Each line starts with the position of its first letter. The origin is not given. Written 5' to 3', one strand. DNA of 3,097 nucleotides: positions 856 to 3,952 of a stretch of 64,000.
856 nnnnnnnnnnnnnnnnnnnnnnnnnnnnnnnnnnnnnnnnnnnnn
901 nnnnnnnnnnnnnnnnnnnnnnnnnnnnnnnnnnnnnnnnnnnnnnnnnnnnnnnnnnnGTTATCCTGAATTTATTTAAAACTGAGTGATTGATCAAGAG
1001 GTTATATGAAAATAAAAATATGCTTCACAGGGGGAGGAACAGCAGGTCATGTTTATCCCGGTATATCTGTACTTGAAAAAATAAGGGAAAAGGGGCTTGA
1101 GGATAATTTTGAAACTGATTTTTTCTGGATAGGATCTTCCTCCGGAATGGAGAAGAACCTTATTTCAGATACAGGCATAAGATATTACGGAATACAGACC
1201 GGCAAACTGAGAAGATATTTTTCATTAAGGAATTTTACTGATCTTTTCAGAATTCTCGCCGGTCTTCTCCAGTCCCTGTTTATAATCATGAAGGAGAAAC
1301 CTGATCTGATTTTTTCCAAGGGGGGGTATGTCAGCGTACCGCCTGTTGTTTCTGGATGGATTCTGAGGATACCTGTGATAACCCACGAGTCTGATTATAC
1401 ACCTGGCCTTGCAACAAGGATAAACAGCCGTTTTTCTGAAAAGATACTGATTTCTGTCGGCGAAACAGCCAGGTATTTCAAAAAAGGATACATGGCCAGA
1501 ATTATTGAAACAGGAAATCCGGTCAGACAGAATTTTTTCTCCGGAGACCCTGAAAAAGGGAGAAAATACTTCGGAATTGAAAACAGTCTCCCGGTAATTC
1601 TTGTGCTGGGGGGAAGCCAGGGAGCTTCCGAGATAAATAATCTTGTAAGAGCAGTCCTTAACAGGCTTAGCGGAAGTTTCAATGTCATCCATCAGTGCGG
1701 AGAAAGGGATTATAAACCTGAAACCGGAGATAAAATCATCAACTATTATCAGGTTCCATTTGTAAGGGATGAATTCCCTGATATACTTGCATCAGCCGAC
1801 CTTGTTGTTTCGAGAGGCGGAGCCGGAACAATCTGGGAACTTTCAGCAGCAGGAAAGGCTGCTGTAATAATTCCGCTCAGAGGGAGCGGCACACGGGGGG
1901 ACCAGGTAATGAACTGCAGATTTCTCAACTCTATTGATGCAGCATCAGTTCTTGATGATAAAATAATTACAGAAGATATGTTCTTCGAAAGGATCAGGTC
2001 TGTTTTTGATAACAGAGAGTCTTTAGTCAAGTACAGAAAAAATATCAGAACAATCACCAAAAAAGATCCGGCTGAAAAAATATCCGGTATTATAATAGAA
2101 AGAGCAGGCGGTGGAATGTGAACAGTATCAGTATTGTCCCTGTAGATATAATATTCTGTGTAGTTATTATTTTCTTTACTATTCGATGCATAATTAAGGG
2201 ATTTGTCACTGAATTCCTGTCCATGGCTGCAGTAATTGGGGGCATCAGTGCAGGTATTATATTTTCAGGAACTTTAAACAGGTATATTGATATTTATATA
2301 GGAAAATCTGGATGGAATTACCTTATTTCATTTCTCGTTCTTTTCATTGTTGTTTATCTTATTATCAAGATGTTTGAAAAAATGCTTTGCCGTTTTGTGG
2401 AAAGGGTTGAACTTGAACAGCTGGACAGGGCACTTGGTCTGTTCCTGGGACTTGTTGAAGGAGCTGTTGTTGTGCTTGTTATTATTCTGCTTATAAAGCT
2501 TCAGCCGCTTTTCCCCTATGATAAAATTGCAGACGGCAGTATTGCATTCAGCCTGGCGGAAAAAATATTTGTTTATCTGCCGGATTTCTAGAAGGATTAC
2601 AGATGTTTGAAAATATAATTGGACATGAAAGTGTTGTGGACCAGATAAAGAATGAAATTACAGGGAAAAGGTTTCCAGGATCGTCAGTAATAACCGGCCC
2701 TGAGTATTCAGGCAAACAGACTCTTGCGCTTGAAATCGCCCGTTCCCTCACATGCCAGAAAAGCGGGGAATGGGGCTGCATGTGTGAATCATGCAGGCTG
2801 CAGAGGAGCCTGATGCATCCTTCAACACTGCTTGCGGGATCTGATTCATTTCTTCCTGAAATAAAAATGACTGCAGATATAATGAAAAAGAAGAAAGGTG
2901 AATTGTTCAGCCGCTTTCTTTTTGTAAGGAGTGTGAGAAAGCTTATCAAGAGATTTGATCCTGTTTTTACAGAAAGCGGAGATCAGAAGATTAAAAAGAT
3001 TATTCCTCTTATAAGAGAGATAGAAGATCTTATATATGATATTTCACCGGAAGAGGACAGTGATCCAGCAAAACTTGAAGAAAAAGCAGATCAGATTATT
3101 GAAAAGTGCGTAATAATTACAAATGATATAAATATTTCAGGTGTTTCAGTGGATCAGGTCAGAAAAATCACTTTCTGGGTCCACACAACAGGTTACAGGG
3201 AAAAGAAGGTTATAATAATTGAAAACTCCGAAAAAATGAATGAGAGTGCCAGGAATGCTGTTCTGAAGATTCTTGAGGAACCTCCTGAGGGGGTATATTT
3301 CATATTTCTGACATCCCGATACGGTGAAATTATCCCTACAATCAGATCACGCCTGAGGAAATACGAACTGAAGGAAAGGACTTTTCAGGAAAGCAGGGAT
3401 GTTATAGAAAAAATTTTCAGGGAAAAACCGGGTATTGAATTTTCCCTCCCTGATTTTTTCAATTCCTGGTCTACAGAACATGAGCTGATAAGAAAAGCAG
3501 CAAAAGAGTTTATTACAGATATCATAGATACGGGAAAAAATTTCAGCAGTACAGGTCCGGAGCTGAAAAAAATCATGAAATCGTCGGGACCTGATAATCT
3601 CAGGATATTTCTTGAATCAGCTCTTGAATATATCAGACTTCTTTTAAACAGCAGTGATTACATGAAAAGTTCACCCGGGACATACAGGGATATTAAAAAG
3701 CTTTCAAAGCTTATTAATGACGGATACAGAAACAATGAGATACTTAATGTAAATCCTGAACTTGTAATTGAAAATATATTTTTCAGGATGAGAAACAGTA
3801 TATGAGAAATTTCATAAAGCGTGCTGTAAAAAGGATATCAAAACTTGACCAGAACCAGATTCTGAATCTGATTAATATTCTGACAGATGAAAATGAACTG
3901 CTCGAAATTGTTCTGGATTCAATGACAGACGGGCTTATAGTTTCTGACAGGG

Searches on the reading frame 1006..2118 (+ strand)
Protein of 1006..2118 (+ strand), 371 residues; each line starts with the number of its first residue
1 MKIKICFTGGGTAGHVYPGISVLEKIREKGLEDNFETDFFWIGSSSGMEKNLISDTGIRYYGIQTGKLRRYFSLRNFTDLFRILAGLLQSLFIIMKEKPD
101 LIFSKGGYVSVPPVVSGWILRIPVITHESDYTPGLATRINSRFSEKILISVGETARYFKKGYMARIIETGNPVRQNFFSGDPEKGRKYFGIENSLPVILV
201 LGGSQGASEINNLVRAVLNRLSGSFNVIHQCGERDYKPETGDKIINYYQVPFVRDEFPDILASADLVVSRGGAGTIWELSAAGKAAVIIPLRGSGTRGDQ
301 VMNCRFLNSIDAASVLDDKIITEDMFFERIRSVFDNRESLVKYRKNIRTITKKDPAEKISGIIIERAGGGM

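Call 18: search_protein_families(library=ncbifam, proteins=[window:1006-2118:+], max_evalue=0.00001)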
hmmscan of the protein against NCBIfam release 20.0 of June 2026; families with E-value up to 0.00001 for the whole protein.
window:1006-2118:+ (371 aa): 8 families
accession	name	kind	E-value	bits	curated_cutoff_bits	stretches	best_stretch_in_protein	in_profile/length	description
NF009102.0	PRK12446.1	equivalog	2.1e-92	309.8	339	1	4-363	3-349/352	undecaprenyldiphospho-muramoylpentapeptide beta-N-acetylglucosaminyltransferase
TIGR01133.1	murG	equivalog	2e-78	263.9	250.25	1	3-360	6-350/353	undecaprenyldiphospho-muramoylpentapeptide beta-N-acetylglucosaminyltransferase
NF010135.0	PRK13609.1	equivalog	3.4e-09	36.1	500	1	163-366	169-368/388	diglucosyl diacylglycerol synthase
NF041548.1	PssE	equivalog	3.1e-08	33.7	120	1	199-291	2-86/146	PssE/Cps14G family polysaccharide biosynthesis glycosyltransferase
NF046028.1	GluronsyltaseWelK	equivalog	1.3e-06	27.7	400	0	226-290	198-260/319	beta-1,4-glucuronosyltransferase WelK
TIGR00661.1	MJ1255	subfamily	1.7e-06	27.5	195.9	0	93-318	88-299/321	MJ1255/VC2487 family glycosyltransferase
TIGR01426.2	MGT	subfamily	3.8e-06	26.2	260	0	259-349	288-369/393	macrolide family glycosyltransferase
NF041549.1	PssD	equivalog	8.6e-06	26.1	110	0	75-162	56-146/151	PssD/Cps14F family polysaccharide biosynthesis glycosyltransferase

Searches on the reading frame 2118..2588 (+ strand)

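Call 18: search_protein_families(library=ncbifam, proteins=[window:2118-2588:+], max_evalue=0.00001)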
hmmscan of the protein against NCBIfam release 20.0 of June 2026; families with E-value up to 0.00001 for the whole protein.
window:2118-2588:+ (157 aa): 1 family
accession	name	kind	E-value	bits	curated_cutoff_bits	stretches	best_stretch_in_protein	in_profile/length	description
NF033740.0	MarP_fam_protase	equivalog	6.7e-08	32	250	1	9-128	1-119/390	MarP family serine protease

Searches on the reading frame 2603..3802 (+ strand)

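Call 18: search_protein_families(library=ncbifam, proteins=[window:2603-3802:+], max_evalue=0.00001)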
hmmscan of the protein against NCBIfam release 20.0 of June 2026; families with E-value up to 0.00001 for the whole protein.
window:2603-3802:+ (400 aa): 57 families (the best 25 are shown)
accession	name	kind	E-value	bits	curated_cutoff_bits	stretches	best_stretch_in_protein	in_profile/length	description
TIGR00678.1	holB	equivalog_domain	1.4e-33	116.1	180.6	2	164-270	75-166/188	DNA polymerase III subunit delta'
NF004047.0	PRK05564.1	equivalog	5.6e-27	94.5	282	2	171-273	62-166/313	DNA polymerase III subunit delta'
NF005677.0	PRK07471.1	equivalog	1.4e-25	90.3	252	1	181-269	121-210/366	DNA polymerase III subunit delta'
NF004310.0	PRK05707.1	equivalog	8e-25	87.9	280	2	181-270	86-176/328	DNA polymerase III subunit delta'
TIGR02397.1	dnaX_nterm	equivalog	5.6e-24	85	250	2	179-274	95-191/355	DNA polymerase III subunit gamma/tau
NF004759.0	PRK06090.1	equivalog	1e-22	80.9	457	1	180-265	87-173/319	DNA polymerase III subunit delta'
NF006586.0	PRK09112.1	equivalog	3.4e-22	79.1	308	1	179-275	119-216/351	DNA polymerase III subunit delta'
NF005972.1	PRK08058.1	equivalog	6.4e-22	78.2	340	1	183-263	91-172/328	DNA polymerase III subunit delta'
NF011524.0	PRK14963.1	equivalog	1.5e-21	77.2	601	1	179-263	94-179/647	DNA polymerase III subunits gamma and tau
NF006430.0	PRK08699.1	equivalog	1.8e-21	76.5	481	1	180-263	92-176/325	DNA polymerase III subunit delta'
NF005638.0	PRK07399.1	subfamily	9.5e-19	67.6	230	1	180-268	106-194/317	DNA polymerase III subunit delta'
NF011512.0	PRK14950.1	equivalog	1e-18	67.8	593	1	179-272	98-192/585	DNA polymerase III subunits gamma and tau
NF005926.0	PRK07940.1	equivalog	1.6e-18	67.2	300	1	181-268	95-183/394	DNA polymerase III subunit delta'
NF005515.0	PRK07132.1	equivalog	2.3e-18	66.7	204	1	195-355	87-246/301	DNA polymerase III subunit delta'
NF004962.0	PRK06305.1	equivalog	3.4e-18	66.1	559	2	183-259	103-180/465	DNA polymerase III subunits gamma and tau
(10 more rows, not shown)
